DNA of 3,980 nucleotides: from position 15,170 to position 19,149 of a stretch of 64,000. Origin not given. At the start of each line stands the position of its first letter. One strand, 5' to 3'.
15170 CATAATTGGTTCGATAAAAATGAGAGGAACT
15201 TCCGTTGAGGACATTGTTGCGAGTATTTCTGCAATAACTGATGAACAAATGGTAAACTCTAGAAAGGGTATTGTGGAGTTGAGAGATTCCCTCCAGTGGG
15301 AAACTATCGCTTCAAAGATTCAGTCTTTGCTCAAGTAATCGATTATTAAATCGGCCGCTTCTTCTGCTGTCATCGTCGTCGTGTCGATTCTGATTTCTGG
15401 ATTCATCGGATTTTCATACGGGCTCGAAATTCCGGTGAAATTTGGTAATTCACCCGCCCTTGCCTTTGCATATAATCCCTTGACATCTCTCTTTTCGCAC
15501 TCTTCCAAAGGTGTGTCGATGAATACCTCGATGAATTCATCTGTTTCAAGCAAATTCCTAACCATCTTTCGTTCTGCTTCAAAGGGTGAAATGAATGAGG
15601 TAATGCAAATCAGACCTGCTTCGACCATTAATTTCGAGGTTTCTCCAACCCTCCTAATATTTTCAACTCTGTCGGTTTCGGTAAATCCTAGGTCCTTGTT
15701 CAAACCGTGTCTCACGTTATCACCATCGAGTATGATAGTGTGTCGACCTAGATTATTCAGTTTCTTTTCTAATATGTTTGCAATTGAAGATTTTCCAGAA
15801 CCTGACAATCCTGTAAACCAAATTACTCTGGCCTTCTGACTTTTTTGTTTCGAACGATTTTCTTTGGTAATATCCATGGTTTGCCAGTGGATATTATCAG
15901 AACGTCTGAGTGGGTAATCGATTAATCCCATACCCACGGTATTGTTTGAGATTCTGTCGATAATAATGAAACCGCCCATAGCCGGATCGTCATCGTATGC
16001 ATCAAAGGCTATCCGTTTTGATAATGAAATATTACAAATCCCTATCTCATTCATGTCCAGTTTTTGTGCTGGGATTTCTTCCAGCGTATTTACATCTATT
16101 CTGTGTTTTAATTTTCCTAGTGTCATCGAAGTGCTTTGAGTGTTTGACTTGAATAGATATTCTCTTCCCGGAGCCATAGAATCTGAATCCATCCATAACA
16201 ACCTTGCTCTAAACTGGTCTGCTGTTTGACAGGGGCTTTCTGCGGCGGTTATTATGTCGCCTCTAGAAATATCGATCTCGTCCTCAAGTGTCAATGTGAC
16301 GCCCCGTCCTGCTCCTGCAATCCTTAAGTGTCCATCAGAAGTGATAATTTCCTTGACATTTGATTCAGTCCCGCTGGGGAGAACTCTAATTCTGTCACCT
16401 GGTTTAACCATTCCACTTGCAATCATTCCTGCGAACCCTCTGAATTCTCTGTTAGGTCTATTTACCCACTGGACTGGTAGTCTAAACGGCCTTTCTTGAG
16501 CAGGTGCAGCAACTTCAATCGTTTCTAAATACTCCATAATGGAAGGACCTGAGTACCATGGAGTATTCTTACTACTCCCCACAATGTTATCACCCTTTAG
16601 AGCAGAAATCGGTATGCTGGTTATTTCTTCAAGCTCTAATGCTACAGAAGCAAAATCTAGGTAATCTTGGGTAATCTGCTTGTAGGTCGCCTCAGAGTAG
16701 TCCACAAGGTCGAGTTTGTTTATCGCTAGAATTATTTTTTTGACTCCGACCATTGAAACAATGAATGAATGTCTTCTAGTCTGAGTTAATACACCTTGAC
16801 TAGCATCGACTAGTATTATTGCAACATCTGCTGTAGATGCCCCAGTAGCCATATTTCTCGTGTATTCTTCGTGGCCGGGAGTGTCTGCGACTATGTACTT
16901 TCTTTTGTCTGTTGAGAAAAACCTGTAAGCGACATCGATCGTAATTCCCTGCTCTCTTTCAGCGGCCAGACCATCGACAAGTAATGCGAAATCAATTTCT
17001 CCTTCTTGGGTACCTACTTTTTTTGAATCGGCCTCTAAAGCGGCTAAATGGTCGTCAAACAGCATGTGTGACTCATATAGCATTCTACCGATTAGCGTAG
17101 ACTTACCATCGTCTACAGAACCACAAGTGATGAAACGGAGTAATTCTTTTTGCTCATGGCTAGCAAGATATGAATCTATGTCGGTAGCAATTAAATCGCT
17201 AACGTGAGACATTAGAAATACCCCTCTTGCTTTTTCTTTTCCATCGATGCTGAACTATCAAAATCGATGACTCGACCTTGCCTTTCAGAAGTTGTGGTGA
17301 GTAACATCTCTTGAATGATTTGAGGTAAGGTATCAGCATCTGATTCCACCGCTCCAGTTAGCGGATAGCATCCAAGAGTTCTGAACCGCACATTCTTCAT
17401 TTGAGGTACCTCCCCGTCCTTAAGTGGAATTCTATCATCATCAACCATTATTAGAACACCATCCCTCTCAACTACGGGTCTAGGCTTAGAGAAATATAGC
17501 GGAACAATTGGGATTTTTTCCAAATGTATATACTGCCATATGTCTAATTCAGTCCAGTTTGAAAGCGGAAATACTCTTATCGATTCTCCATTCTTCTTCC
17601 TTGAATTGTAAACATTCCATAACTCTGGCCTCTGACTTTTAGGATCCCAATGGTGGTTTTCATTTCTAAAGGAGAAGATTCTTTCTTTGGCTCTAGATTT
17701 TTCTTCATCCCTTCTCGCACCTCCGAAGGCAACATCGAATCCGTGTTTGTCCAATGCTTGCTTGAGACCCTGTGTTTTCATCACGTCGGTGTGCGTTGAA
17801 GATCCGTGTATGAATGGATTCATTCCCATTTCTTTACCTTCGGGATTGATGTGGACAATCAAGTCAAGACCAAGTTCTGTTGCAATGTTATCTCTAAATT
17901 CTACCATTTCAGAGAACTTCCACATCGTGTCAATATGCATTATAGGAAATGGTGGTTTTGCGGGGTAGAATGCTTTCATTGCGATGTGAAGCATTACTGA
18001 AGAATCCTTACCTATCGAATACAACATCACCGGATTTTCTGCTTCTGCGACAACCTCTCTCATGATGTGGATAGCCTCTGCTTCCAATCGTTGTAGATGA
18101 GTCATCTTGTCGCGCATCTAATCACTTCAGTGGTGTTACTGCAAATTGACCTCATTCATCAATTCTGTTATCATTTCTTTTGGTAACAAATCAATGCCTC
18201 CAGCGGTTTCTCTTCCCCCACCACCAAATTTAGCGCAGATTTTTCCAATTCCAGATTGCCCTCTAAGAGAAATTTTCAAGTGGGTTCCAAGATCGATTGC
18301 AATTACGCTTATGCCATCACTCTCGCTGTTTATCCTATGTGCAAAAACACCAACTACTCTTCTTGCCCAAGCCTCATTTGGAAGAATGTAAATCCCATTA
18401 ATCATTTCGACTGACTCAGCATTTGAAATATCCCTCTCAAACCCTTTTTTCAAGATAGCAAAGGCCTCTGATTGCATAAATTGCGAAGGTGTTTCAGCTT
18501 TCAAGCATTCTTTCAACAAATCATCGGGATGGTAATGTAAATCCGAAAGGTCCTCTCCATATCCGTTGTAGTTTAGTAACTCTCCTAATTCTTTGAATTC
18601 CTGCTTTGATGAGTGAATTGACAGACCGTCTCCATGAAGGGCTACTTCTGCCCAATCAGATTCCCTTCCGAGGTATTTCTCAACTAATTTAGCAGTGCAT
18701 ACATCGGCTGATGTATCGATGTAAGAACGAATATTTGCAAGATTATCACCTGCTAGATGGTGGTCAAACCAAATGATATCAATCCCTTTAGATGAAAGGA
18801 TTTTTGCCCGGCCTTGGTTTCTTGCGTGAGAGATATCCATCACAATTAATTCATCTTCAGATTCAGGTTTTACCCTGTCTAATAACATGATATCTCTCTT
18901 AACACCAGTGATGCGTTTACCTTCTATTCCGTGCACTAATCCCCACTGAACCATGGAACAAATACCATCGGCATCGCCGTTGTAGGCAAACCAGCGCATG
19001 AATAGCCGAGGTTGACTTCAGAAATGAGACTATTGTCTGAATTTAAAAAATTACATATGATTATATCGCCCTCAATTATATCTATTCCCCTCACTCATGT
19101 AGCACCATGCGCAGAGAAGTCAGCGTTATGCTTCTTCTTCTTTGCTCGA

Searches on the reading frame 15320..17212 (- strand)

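Call 19: search_protein_families(library=pfam, proteins=[window:15320-17212:-], max_evalue=0.00001)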
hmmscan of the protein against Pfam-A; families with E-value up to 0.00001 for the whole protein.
window:15320-17212:- (630 aa): 6 families
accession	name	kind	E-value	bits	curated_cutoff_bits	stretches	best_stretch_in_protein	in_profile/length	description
PF01583.26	APS_kinase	-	2e-67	226.4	21.1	1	461-610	2-152/152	Adenylylsulphate kinase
PF00009.33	GTP_EFTU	-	4.7e-43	147.4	26.5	1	23-211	2-176/188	Elongation factor Tu GTP binding domain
PF22594.2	GTP-eEF1A_C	-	4.2e-26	91.7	27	1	333-431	1-100/101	GTP-eEF1A C-terminal domain-like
PF01926.29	MMR_HSR1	-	2.7e-07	31.1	21.9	0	85-166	27-113/113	50S ribosome-binding GTPase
PF13671.12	AAA_33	-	5.5e-07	30.4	27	1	463-577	1-116/143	AAA domain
PF03193.22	RsgA_GTPase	-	6.7e-06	26.5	30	0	456-485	101-130/174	RsgA GTPase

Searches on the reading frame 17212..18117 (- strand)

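Call 18: search_protein_families(library=pfam, proteins=[window:17212-18117:-], max_evalue=0.00001)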
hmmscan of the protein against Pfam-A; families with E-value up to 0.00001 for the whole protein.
window:17212-18117:- (301 aa): 1 family
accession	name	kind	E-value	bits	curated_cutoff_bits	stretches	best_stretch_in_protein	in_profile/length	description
PF01507.26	PAPS_reduct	-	4.1e-56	190.2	22.5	1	28-255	1-174/175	Phosphoadenosine phosphosulfate reductase domain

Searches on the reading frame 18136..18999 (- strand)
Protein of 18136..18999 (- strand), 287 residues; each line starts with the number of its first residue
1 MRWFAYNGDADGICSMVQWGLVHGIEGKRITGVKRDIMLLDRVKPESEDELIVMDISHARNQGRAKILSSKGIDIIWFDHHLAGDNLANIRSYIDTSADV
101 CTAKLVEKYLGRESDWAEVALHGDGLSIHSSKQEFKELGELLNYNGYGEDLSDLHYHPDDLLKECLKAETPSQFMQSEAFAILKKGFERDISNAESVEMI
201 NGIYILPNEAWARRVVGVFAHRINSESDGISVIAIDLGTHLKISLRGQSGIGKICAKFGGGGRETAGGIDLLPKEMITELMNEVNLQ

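Call 18: search_protein_families(library=pfam, proteins=[window:18136-18999:-], max_evalue=0.00001)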
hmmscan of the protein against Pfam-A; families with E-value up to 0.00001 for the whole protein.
window:18136-18999:- (287 aa): 1 family
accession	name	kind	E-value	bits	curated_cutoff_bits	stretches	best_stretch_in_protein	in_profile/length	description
PF01368.27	DHH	-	3.6e-09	37.4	28.1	1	6-111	8-103/125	DHH family, N-terminal domain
